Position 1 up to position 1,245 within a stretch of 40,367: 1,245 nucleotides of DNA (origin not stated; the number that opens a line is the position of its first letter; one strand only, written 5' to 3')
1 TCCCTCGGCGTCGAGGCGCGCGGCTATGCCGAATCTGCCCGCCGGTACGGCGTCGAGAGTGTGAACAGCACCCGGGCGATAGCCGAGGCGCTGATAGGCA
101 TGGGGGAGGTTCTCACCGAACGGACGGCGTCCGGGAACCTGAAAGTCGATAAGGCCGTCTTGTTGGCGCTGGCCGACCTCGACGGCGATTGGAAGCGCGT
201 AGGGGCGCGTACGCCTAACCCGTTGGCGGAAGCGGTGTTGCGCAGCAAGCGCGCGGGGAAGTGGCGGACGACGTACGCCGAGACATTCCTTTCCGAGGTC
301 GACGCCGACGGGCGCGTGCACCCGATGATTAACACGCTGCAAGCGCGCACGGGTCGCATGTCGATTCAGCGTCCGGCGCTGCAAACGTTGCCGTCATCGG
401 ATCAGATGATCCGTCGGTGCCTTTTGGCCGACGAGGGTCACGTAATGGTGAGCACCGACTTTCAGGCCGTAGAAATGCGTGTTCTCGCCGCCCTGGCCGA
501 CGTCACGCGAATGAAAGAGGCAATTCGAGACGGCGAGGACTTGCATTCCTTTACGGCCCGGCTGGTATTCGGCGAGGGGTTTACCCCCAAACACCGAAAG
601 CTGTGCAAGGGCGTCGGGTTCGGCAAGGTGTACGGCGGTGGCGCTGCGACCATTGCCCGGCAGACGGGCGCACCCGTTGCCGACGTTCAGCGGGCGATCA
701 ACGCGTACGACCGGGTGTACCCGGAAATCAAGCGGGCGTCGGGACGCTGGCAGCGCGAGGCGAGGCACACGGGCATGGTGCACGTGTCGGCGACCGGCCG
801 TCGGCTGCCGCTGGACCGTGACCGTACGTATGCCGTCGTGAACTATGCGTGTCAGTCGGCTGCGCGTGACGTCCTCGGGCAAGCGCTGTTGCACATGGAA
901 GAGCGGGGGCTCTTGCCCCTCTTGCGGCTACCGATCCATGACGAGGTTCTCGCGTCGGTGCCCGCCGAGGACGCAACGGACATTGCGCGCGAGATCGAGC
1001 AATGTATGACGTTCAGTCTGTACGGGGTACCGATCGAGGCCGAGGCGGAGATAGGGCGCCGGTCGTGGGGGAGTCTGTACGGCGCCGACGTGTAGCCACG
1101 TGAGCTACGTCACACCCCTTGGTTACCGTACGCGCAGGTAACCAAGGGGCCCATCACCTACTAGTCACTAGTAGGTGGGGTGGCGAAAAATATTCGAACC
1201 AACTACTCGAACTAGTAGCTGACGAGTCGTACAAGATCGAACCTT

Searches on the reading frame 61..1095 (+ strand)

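Call 48: search_protein_families(library=phrogs, proteins=[window:61-1095:+], max_evalue=0.001)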
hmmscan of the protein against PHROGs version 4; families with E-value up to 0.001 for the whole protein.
window:61-1095:+ (344 aa): 7 families
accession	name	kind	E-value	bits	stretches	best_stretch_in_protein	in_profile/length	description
phrog_17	-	DNA, RNA and nucleotide metabolism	6.4e-98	330.2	1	1-343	900-1237/1445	DNA polymerase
phrog_2573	-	DNA, RNA and nucleotide metabolism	7.2e-23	82.3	1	117-333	5-272/336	DNA polymerase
phrog_15971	-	DNA, RNA and nucleotide metabolism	8.7e-13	49.1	1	10-317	59-350/376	DNA polymerase I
phrog_10285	-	DNA, RNA and nucleotide metabolism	9.2e-13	48.9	2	107-224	32-161/321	DNA polymerase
phrog_23226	-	DNA, RNA and nucleotide metabolism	2.7e-09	37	1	83-170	291-382/611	DNA polymerase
phrog_5995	-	DNA, RNA and nucleotide metabolism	1.2e-05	26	0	291-334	119-174/236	DNA polymerase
phrog_7766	-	DNA, RNA and nucleotide metabolism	0.00013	22.5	1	260-317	108-162/186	DNA polymerase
